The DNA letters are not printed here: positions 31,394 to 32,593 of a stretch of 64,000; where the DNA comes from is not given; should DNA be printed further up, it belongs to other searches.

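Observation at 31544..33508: Four-gene membrane module inside the phage replication region: DnaQ-like exonuclease, Tat lipoprotein, small TM protein, SPFH/band-7 protein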

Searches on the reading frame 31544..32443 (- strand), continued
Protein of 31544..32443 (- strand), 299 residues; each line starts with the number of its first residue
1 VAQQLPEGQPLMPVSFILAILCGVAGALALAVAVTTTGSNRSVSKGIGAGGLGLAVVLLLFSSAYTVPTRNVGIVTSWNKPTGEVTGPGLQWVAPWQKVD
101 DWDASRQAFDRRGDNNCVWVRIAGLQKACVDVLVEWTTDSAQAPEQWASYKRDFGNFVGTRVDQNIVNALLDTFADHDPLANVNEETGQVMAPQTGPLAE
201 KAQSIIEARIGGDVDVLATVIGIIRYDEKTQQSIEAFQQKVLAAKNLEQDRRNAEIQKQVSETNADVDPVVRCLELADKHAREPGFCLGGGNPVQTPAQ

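Call 18: find_encoding_contigs(protein=P0027, flank=6000, max_places=2)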
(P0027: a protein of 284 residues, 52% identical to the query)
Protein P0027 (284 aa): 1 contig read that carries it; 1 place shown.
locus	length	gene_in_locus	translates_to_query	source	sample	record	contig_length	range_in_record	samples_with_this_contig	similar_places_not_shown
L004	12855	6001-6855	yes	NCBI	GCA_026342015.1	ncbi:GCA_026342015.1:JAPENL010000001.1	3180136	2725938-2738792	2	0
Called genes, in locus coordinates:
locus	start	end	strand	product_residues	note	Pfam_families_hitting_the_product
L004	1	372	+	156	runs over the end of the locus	-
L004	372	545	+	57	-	-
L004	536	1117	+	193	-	-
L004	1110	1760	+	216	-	-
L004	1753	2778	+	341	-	PF07505:DUF5131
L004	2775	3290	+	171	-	PF14216:DUF4326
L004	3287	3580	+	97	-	PF02467:Whib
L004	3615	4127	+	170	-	PF00436:SSB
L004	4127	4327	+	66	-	-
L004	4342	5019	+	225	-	-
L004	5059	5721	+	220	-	-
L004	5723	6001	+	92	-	-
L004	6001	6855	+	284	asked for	PF01145:Band_7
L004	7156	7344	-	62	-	-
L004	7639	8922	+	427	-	-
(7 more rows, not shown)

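Call 19: find_encoding_contigs(protein=P0041, flank=6000, max_places=2)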
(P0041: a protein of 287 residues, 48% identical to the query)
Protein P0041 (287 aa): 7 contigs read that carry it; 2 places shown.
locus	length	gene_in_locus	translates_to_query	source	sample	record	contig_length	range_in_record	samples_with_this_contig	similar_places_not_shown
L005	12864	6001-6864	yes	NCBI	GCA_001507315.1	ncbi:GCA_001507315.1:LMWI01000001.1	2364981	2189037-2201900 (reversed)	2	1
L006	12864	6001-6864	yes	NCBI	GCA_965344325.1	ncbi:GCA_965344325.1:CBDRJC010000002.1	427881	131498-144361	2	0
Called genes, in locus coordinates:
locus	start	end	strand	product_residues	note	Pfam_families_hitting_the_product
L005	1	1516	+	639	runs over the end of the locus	PF01590:GAF, PF13185:GAF_2, PF13492:GAF_3, PF17853:GGDEF_2, PF13556:HTH_30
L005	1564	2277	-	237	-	PF09335:VTT_dom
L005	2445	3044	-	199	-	PF00440:TetR_N, PF16859:TetR_C_11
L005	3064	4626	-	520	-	PF07690:MFS_1, PF00083:Sugar_tr (weak), PF05977:MFS_3 (weak)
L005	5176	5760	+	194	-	-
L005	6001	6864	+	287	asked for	PF01145:Band_7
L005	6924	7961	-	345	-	PF00266:Aminotran_5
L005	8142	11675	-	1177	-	PF02811:PHP, PF07733:DNA_pol3_alpha, PF17657:DNA_pol3_finger, PF14579:HHH_6, PF01336:tRNA_anti-codon (weak)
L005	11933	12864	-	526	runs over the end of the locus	PF00083:Sugar_tr, PF07690:MFS_1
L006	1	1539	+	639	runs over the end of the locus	PF01590:GAF, PF13185:GAF_2, PF13492:GAF_3, PF17853:GGDEF_2, PF13556:HTH_30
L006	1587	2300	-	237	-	PF09335:VTT_dom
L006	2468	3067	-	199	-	PF00440:TetR_N, PF16859:TetR_C_11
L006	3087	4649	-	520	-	PF07690:MFS_1, PF00083:Sugar_tr (weak), PF05977:MFS_3 (weak)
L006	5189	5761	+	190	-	-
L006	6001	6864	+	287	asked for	PF01145:Band_7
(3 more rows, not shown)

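Call 20: find_encoding_contigs(protein=P0084, flank=6000, max_places=2)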
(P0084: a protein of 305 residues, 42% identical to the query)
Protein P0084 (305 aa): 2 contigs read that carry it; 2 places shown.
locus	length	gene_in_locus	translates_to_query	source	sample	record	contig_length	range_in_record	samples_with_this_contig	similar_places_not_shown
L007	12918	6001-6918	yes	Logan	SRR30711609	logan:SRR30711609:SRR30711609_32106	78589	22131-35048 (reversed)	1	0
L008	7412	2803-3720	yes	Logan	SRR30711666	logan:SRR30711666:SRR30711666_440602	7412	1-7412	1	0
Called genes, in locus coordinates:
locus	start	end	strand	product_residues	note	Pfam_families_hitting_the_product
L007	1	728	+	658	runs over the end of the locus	PF00270:DEAD (faint), PF00271:Helicase_C (weak), PF13307:Helicase_C_2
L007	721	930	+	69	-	-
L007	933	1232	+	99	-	-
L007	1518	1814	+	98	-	-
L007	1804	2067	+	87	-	-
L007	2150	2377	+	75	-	-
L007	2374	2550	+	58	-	-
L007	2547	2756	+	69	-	-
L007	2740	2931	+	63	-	-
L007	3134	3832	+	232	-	PF19474:DUF6011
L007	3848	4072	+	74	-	-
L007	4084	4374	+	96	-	-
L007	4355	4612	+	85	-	-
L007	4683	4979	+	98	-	-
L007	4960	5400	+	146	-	-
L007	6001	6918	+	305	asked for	-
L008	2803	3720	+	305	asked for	-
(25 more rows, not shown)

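Call 22: predict_structure(alignment_id=A1)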
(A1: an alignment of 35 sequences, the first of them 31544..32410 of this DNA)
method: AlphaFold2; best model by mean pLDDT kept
length: 288 residues; sequences in the alignment: 35
mean_pLDDT: 86.4   pTM: 0.70
mean pLDDT of the five models: 86.4, 84.7, 83.3, 82.3, 75.1
residues with pLDDT >= 90: 160; 70-90: 102; 50-70: 16; < 50: 10
segments of 3 or more residues with pLDDT < 50: 279-288
pLDDT, mean of each block of 10 residues (from residue 1): 86 92 90 90 93 90 90 91 91 93 90 91 94 91 93 96 90 79 91 94 94 91 88 85 78 68 73 60 44
secondary structure, 60 per line:
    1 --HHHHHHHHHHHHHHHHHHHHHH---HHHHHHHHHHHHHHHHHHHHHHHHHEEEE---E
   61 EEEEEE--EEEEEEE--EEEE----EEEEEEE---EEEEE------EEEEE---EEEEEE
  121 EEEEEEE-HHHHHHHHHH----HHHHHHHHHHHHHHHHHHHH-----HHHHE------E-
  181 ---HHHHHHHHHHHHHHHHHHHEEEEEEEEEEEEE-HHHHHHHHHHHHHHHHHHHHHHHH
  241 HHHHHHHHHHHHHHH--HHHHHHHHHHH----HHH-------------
elements in order: H3-24 H28-52 E53-56 E60-66 E69-75 E78-81 E86-92 E96-100 E107-111 E115-127 H129-138 H143-162 H168-171 H184-202 E203-215 H217-255 H258-268
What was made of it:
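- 31544..32410 (-): SPFH (band-7-like) membrane protein, 288 aa from ATG 32410. It has two N-terminal hydrophobic helices, an SPFH alpha/beta domain, a long C-terminal helix and a conserved Cys pair (C262/C276). AlphaFold2 mean pLDDT 86.4 (call 22).
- On SPFH / Band 7 superfamily (PF01145): AlphaFold2 pLDDT 86.4 (call 22).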

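Call 26: fold_search(model_id=the predicted structure, library=pdb)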
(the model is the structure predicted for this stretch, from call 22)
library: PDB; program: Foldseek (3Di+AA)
matches with E <= 10: 128; with E <= 0.001: 51
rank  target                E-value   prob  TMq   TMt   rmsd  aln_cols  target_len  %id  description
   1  7vhq_G                7.6e-12  1.00  0.49  0.47   7.3       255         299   16  Structural insights into the membrane microdomain organization by SPFH family proteins (released 2022-01-19)
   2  9vvj_A                3.8e-11  1.00  0.46  0.43   8.8       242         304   14  Cryo-EM structure of the erlin1/2 complex purified using DDM and GDN (released 2026-03-25)
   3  8rrh_A                5.8e-11  1.00  0.51  0.53  10.6       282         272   18  The human prohibitin complex (released 2024-12-18)
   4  8rrh_B                1.2e-10  1.00  0.48  0.47  12.4       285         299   14  The human prohibitin complex (released 2024-12-18)
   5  9vvj_a                1.2e-10  1.00  0.43  0.41  10.7       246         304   14  Cryo-EM structure of the erlin1/2 complex purified using DDM and GDN (released 2026-03-25)
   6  9o9z_A                1.7e-10  1.00  0.47  0.56   9.8       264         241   16  The human PHB1/2 complex (closed) (released 2025-10-22)
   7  9cz2_XA               2.8e-10  1.00  0.48  0.50   6.9       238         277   17  Cryo-EM structure of a nautilus-like HflK/C assembly in complex with FtsH AAA protease (released 2024-11-13)
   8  7wi3_C                2.8e-10  1.00  0.49  0.49   7.5       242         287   15  Cryo-EM structure of E.Coli FtsH-HflkC AAA protease complex (released 2022-06-01)
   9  7vhq_E                3.7e-10  1.00  0.49  0.52   6.4       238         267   17  Structural insights into the membrane microdomain organization by SPFH family proteins (released 2022-01-19)
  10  9vvg_A                5.5e-10  1.00  0.45  0.44   9.2       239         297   14  Cryo-EM structure of the erlin1/2 complex purified using GDN and CHS (released 2026-03-25)
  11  9wff_A                7.0e-10  1.00  0.44  0.46   9.6       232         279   12  Cryo-EM structure of the human Erlin2 oligomer (released 2026-01-21)
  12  9vvg_a                8.8e-10  1.00  0.43  0.42  10.7       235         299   14  Cryo-EM structure of the erlin1/2 complex purified using GDN and CHS (released 2026-03-25)
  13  9o9u_A                1.2e-09  1.00  0.43  0.43   9.4       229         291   14  The Erlin1/2 complex (released 2025-10-22)
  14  9z7u_B                1.8e-09  1.00  0.46  0.48  12.8       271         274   12  Human Stomatin - C8 Symmetry (released 2026-02-25)
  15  9o9z_a                4.7e-09  1.00  0.45  0.48   7.9       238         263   13  The human PHB1/2 complex (closed) (released 2025-10-22)
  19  7wi3_A                8.0e-09  1.00  0.46  0.45   8.0       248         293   15  Cryo-EM structure of E.Coli FtsH-HflkC AAA protease complex (released 2022-06-01)
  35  7wi3_D                4.9e-07  1.00  0.47  0.47  16.4       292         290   15  Cryo-EM structure of E.Coli FtsH-HflkC AAA protease complex (released 2022-06-01)
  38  7wi3_B                9.3e-07  1.00  0.43  0.45   7.1       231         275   18  Cryo-EM structure of E.Coli FtsH-HflkC AAA protease complex (released 2022-06-01)
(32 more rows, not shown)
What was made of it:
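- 31544..32410 (-): The top 50 Foldseek PDB matches are all SPFH-fold proteins, led by HflK/C 7vhq at 7.6e-12 (call 26).
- On SPFH / Band 7 superfamily (PF01145): The Foldseek PDB top 50 are all SPFH-fold proteins (HflK/C, prohibitin, erlin, stomatin, flotillin, QmcA, vault), with E down to 7.6e-12 (call 26).
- SPFH fold: AlphaFold2 pLDDT 86.4 and the top 50 PDB matches all SPFH-fold proteins (calls 22, 26). The best structural matches include HflK/C in complex with FtsH (7vhq, 7wi3, 9cz2; call 26).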

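Call 27: get_annotated_region(hit=H1, flank=3500)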
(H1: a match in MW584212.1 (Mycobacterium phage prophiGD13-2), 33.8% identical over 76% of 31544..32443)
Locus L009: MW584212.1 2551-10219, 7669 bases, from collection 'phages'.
description: Mycobacterium phage prophiGD13-2, complete genome.
organism: Mycobacterium phage prophiGD13-2 (NCBI taxid 2813241)
taxonomy: Viruses; Duplodnaviria; Heunggongvirae; Uroviricota; Caudoviricetes
host: Mycobacterium abscessus GD13; source: -; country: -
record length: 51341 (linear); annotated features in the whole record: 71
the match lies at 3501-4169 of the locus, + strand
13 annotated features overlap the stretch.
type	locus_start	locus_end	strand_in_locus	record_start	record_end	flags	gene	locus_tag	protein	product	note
CDS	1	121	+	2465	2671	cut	7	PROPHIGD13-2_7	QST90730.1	hypothetical protein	-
CDS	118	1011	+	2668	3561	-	8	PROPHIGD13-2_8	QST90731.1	RecE-like exonuclease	-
CDS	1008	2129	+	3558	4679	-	9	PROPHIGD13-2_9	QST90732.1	RecT-like ssDNA binding protein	-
CDS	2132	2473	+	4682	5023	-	10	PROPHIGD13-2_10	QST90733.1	hypothetical protein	-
CDS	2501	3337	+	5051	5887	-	11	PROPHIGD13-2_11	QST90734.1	hypothetical protein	-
CDS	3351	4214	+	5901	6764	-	12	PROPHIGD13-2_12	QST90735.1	band-7-like membrane protein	-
CDS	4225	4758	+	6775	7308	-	13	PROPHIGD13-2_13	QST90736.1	DnaQ-like DNA polymerase III subunit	-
CDS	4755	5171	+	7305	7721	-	14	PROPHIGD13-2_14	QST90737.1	helix-turn-helix DNA binding domain protein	-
CDS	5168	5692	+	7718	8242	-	15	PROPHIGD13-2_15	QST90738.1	hypothetical protein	-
CDS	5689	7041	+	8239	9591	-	16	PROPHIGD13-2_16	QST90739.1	DNA methylase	-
CDS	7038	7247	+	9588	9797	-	17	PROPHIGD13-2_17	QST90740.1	DNA binding protein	-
CDS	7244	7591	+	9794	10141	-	18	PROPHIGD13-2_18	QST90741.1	hypothetical protein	-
CDS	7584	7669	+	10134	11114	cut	19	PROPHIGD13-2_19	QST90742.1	RNA methyltransferase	-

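Call 28: get_annotated_region(hit=H17, flank=3500)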
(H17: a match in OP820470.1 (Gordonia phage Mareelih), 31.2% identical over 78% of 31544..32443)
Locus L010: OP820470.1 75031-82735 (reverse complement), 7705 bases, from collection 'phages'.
description: Gordonia phage Mareelih, complete genome.
organism: Gordonia phage Mareelih (NCBI taxid 2998992)
taxonomy: Viruses; Duplodnaviria; Heunggongvirae; Uroviricota; Caudoviricetes; Forzavirus
host: Gordonia terrae CAG3; source: soil; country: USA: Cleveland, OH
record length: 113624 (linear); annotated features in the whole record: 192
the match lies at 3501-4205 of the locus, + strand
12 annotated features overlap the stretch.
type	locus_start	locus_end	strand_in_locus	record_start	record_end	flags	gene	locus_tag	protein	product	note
CDS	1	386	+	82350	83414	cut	128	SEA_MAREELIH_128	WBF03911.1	glycosyltransferase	-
CDS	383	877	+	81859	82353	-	127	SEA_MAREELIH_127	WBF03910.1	helix-turn-helix DNA binding domain protein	-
CDS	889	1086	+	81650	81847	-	126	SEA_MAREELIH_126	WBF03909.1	hypothetical protein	-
CDS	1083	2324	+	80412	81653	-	125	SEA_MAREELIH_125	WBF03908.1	glycosyltransferase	-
CDS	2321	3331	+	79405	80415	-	124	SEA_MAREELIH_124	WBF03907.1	hypothetical protein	-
CDS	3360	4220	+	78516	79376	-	123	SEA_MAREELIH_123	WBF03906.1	band-7-like membrane protein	-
CDS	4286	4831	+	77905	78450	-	122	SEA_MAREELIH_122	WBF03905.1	deoxyuridine triphosphatase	-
CDS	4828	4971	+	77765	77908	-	121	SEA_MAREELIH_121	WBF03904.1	hypothetical protein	-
CDS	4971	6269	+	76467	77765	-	120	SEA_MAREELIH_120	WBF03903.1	methyltransferase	-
CDS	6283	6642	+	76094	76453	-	119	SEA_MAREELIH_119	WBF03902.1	hypothetical protein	-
CDS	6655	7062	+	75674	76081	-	118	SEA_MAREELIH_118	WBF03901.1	WhiB family transcription factor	-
CDS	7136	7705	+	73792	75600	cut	117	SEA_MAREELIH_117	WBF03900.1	AAA-ATPase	-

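Call 29: get_annotated_region(hit=H16, flank=3500)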
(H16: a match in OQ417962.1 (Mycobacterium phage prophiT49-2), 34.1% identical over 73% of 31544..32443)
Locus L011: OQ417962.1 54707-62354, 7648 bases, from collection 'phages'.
description: Mycobacterium phage prophiT49-2, complete genome.
organism: Mycobacterium phage prophiT49-2 (NCBI taxid 3032460)
taxonomy: Viruses; Duplodnaviria; Heunggongvirae; Uroviricota; Caudoviricetes; Vilmaviridae; Mclasvirinae
host: Mycobacterium abscessus T49; source: -; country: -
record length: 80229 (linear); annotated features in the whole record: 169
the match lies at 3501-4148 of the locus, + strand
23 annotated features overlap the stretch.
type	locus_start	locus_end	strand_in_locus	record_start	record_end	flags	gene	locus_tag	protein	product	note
CDS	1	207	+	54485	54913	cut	93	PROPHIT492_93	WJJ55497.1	hypothetical protein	-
CDS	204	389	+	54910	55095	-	94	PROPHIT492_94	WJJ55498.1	hypothetical protein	-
CDS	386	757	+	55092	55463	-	95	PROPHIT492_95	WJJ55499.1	hypothetical protein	-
CDS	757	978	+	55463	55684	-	96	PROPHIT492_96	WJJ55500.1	hypothetical protein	-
CDS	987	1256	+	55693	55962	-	97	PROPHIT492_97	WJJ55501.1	hypothetical protein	-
CDS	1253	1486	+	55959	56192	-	98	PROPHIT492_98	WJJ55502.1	hypothetical protein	-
CDS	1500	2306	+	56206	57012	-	99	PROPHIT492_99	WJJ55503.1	DNA polymerase III subunit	-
CDS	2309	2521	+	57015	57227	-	100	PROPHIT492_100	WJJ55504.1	hypothetical protein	-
CDS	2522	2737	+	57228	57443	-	101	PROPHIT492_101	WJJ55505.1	hypothetical protein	-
CDS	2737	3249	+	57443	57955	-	102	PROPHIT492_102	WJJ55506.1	HNH endonuclease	-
CDS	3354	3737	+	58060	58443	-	103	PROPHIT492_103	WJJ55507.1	band-7-like membrane protein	-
CDS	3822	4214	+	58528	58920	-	104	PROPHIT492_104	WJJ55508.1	band-7-like membrane protein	-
CDS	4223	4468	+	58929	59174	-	105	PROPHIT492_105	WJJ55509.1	hypothetical protein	-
CDS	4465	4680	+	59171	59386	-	106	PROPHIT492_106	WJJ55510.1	hypothetical protein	-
CDS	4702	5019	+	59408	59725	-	107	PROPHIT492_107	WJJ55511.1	HNH endonuclease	-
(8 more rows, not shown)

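Call 42: find_related_loci(query=A1, collection=viral_contigs, flank=5000)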
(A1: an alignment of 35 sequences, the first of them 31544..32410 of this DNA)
Query A1 (288 aa) in viral_contigs; peptide patterns used: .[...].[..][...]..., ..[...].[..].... (x = any residue, [..] = any of these).
71 stretches matched a pattern; 3 encode a relative of the query (tblastn E <= 1e-3); 3 distinct loci.
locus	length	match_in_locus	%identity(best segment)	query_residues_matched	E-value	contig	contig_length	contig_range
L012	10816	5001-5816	43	5-280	4e-67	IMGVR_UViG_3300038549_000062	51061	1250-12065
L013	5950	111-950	41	3-286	1e-66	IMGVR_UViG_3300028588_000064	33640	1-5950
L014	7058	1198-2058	38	5-286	3e-57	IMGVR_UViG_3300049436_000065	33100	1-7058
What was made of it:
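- Tried and rejected: The IMG/VR pattern scan returned only 3 loci (call 42).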

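Call 43: find_related_loci(query=A1, collection=genome_contigs, flank=6000)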
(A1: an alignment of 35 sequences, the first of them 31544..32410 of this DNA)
Query A1 (288 aa) in genome_contigs; peptide patterns used: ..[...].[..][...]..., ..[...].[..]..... (x = any residue, [..] = any of these).
164 stretches matched a pattern; 137 encode a relative of the query (tblastn E <= 1e-3); the best 80 are kept; 80 distinct loci.
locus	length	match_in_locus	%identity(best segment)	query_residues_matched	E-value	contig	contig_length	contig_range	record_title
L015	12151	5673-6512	57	1-284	4e-101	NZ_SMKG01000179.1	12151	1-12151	Micromonospora sp. 15K316 NODE_179_length_12151_cov_161.377, whole genome shotgun sequence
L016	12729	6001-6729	63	43-285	2e-100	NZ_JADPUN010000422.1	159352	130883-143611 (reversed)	Plantactinospora alkalitolerans strain S1510 NODE_1_length_159352_cov_8.80036_ID_1, whole genome shotgun sequence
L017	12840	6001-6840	48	1-280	2e-81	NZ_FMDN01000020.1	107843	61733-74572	Micromonospora halophytica strain DSM 43171, whole genome shotgun sequence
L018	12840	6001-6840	47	1-280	8e-80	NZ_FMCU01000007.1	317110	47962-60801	Micromonospora matsumotoense strain DSM 44100, whole genome shotgun sequence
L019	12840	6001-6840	47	1-280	2e-79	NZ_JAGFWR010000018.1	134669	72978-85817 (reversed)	Micromonospora antibiotica strain MMS20-R2-23 contig18, whole genome shotgun sequence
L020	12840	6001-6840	47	1-280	3e-79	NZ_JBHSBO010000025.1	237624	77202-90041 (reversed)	Micromonospora sp. GCM10011542 strain GUI13 platanus_K_17_124_25, whole genome shotgun sequence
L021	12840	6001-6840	46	1-280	2e-79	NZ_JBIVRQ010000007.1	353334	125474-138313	Micromonospora sp. NPDC092111 NPDC092111_190_B10.ctg-0007, whole genome shotgun sequence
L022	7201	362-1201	47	1-280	3e-79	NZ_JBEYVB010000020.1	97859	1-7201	Micromonospora sp. NPDC047074 NPDC047074_49_B6.ctg-0020, whole genome shotgun sequence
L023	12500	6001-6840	46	1-280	7e-79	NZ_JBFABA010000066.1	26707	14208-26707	Micromonospora sp. NPDC023644 NPDC023644_27_E5.ctg-0066, whole genome shotgun sequence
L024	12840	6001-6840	46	1-280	7e-79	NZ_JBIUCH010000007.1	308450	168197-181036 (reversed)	Micromonospora sp. NPDC051925 NPDC051925_83_E5.ctg-0007, whole genome shotgun sequence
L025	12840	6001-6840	47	1-280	6e-79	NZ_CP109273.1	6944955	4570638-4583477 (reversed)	Micromonospora sp. NBC_01638 chromosome, complete genome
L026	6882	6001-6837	46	1-280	6e-79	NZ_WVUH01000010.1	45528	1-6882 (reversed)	Micromonospora echinofusca strain MPMI6 NODE_10_length_45528_cov_22.3258, whole genome shotgun sequence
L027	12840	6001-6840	46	1-280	9e-79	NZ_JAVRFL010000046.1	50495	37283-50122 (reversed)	Micromonospora sp. DSM 115977 NODE_46_length_50495_cov_35.325623, whole genome shotgun sequence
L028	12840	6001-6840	46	1-280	9e-79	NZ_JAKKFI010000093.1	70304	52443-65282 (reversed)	Micromonospora cabrerizensis strain LAH09 LAH09_93, whole genome shotgun sequence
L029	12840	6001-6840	46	1-280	2e-78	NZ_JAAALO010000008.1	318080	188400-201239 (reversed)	Micromonospora rubida strain NEAU-HG-1 Scaffold8, whole genome shotgun sequence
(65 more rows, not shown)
